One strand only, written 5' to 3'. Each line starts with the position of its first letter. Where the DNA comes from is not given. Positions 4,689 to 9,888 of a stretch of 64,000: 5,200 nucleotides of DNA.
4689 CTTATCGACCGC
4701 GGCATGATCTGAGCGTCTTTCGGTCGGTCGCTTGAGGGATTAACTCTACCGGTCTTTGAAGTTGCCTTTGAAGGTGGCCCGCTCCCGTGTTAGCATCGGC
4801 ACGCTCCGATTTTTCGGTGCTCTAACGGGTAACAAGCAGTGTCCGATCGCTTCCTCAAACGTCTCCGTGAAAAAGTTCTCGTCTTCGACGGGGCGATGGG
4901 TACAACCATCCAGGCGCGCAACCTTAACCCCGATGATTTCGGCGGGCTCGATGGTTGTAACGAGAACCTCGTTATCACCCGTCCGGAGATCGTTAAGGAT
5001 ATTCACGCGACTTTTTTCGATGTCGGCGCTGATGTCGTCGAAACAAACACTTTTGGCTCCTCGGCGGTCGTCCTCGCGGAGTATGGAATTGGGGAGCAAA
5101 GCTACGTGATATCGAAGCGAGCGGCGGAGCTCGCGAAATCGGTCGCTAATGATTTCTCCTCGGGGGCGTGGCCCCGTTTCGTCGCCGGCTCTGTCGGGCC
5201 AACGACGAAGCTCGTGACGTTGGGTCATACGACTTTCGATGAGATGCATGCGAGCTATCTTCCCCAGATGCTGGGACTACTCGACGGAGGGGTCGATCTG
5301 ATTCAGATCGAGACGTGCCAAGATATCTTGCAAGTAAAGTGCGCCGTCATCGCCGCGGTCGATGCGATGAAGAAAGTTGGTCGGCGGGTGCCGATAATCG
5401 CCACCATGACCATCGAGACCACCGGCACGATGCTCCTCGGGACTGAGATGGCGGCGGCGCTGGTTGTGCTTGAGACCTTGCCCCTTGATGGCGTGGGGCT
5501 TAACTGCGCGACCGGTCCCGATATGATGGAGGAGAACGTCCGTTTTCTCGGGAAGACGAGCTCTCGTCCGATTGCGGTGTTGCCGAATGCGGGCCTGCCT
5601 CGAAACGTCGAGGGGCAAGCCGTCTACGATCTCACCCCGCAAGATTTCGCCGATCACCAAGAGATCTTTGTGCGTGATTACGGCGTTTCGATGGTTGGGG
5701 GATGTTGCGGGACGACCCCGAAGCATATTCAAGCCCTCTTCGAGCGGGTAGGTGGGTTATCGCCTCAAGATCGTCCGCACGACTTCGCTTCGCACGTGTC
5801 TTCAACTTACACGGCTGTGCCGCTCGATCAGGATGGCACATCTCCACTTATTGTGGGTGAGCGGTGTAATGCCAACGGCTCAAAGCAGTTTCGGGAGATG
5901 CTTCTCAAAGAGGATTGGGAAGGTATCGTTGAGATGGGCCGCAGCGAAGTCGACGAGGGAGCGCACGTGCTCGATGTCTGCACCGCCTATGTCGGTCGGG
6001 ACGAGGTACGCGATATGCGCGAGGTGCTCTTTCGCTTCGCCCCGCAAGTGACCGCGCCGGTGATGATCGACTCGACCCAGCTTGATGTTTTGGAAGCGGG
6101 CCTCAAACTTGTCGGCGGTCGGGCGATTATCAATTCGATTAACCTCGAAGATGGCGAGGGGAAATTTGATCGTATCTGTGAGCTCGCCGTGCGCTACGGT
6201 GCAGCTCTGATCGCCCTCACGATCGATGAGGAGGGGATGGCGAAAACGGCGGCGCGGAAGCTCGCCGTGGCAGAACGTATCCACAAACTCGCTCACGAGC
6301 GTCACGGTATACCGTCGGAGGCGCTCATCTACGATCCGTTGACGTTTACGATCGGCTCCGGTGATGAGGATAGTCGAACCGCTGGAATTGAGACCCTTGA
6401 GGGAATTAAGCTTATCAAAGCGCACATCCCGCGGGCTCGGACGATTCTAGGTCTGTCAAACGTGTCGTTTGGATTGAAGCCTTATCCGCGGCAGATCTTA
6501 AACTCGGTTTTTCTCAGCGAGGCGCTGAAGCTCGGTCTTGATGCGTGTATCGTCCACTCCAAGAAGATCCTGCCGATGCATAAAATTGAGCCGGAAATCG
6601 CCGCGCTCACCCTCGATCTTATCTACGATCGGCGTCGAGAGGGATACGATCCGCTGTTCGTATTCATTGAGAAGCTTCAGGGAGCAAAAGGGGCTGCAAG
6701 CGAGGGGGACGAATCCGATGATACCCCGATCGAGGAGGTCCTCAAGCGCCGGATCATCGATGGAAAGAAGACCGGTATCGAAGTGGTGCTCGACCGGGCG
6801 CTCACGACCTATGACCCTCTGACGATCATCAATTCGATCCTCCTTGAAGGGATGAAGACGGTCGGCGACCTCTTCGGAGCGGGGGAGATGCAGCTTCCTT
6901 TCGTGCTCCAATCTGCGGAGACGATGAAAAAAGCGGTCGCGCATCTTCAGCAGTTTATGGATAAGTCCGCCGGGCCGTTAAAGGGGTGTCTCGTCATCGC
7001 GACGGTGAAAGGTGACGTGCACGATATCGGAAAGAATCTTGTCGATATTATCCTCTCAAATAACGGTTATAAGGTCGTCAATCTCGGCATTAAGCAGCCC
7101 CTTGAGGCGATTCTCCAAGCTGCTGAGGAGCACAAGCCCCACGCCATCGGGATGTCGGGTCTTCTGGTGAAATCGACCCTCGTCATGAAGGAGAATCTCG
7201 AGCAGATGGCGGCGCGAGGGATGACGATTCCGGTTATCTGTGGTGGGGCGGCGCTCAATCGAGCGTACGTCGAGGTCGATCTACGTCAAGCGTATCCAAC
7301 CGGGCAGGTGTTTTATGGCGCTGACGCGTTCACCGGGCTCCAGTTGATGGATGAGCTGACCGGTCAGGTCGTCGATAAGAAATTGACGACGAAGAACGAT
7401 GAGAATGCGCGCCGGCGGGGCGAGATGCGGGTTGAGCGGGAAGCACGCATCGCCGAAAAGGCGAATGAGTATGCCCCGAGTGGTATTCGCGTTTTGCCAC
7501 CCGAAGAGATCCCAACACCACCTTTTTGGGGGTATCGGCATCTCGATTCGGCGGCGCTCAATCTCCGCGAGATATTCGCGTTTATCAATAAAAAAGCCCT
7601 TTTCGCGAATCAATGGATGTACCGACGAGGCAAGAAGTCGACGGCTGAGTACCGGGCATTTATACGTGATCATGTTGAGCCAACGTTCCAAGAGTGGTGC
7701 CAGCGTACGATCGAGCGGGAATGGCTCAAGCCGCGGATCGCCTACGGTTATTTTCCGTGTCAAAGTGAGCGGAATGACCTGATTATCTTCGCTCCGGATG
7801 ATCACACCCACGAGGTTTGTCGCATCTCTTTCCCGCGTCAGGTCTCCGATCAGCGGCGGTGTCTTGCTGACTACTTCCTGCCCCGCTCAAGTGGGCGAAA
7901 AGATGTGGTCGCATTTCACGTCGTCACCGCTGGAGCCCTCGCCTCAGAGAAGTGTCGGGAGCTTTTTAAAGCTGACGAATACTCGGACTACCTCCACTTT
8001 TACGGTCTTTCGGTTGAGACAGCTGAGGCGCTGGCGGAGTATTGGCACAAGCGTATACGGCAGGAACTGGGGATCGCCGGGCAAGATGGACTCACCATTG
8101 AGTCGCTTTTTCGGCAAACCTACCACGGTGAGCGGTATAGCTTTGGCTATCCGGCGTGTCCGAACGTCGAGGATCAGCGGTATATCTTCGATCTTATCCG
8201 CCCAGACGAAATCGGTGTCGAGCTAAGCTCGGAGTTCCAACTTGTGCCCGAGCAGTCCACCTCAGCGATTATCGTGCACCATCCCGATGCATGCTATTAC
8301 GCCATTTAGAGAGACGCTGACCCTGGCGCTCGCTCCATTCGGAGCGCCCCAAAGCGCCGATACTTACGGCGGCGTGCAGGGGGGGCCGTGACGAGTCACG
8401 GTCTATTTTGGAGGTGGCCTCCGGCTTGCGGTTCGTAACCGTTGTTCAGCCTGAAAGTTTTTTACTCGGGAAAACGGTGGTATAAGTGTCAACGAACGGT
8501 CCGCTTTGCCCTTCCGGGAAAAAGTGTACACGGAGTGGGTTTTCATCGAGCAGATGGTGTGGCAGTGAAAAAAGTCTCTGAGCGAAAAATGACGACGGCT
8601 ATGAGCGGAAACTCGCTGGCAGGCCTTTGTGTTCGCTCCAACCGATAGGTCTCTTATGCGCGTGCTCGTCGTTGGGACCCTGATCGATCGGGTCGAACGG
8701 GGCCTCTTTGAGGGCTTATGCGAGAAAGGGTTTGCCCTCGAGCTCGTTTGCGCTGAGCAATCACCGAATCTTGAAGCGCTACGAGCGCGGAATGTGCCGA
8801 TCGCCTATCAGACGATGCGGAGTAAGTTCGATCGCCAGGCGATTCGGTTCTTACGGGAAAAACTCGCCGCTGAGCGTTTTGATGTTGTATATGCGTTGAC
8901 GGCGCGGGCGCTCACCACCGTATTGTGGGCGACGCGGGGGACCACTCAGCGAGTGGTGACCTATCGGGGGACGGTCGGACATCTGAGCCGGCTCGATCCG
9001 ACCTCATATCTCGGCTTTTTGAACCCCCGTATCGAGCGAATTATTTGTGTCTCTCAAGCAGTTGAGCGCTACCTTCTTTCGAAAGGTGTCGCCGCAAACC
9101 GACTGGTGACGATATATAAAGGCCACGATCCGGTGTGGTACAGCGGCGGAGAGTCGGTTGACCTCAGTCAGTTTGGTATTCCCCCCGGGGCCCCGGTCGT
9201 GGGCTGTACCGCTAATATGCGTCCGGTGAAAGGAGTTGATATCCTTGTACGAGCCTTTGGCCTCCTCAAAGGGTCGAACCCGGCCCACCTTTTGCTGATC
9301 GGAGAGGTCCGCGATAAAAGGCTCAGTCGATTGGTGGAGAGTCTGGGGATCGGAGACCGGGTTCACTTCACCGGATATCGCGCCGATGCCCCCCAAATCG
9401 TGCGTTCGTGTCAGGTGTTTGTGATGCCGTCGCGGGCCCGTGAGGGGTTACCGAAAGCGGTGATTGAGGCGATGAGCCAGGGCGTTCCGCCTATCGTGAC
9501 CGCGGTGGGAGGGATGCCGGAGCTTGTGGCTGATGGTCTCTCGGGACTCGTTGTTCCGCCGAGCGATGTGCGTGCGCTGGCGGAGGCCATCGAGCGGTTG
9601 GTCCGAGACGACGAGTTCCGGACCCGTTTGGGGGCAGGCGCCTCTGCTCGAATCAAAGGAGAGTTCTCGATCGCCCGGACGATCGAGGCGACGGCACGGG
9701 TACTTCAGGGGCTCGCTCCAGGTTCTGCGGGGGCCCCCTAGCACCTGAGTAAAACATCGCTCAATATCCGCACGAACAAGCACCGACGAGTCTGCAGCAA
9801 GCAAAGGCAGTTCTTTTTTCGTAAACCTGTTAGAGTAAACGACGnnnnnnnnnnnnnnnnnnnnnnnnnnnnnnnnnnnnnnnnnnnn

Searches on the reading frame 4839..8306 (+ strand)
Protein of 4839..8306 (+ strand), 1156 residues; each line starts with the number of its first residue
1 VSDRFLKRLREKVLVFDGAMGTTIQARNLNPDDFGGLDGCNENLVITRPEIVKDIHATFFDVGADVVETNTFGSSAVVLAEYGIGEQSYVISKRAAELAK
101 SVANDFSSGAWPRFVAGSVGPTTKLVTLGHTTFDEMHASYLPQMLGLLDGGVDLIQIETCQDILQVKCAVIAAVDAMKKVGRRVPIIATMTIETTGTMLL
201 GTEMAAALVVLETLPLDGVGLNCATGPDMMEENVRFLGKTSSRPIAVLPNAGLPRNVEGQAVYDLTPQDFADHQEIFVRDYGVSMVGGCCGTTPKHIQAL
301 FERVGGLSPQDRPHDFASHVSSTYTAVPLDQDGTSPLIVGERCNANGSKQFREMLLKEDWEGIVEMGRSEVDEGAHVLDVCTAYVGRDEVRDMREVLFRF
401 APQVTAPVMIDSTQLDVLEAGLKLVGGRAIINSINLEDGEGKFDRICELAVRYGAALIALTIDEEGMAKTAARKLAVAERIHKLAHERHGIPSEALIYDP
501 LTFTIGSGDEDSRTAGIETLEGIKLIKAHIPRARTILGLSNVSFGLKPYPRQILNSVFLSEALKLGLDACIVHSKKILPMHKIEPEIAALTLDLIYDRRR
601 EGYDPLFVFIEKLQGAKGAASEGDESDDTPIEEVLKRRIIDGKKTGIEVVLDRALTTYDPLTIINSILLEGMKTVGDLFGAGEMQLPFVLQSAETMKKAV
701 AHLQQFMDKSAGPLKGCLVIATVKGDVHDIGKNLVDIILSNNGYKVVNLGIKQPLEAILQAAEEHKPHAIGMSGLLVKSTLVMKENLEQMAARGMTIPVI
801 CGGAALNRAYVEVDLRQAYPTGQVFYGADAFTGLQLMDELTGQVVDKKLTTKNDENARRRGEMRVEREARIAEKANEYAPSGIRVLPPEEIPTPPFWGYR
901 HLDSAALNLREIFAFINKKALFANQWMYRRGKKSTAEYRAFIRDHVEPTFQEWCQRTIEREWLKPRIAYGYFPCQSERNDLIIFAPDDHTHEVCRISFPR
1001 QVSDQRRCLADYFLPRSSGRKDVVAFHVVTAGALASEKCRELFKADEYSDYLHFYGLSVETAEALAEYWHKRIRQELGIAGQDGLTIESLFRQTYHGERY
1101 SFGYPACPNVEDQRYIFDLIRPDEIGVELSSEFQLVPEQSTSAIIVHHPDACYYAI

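Call 36: search_protein_families(library=pfam, proteins=[window:4839-8306:+], max_evalue=0.00001)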
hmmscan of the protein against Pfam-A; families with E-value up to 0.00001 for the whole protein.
window:4839-8306:+ (1156 aa): 5 families
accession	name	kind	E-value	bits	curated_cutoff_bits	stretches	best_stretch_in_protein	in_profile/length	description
PF02574.22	S-methyl_trans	-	3.9e-81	273.5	22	1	14-303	1-282/283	Homocysteine S-methyltransferase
PF00809.28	Pterin_bind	-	1.6e-40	139.8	25.5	1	340-573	1-244/244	Pterin binding enzyme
PF02965.22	Met_synt_B12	-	5.2e-39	134.8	25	1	951-1156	45-257/273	Vitamin B12 dependent methionine synthase, activation domain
PF02607.22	B12-binding_2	-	2.4e-21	76.1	23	1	632-703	2-73/74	B12 binding domain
PF02310.24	B12-binding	-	9.8e-19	67.8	32.1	1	717-810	2-95/121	B12 binding domain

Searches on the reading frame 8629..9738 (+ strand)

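Call 36: search_protein_families(library=pfam, proteins=[window:8629-9738:+], max_evalue=0.00001)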
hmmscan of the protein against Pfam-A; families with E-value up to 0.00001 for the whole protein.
window:8629-9738:+ (370 aa): 5 families
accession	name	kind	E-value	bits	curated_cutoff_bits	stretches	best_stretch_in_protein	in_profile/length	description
PF00534.26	Glycos_transf_1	-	6.1e-38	130.5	26.4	1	181-338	8-169/172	Glycosyl transferases group 1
PF13692.12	Glyco_trans_1_4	-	3.3e-37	128.4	27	1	189-327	2-142/142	Glycosyl transferases group 1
PF13439.12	Glyco_transf_4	-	1.1e-13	52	28.5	1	26-168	11-168/170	Glycosyltransferase Family 4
PF13579.12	Glyco_trans_4_4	-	1.3e-11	45.5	29.7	1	24-163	8-156/158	Glycosyl transferase 4-like domain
PF20706.3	GT4-conflict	-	1.6e-09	37.7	26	1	198-329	209-359/385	Family 4 Glycosyltransferase in conflict systems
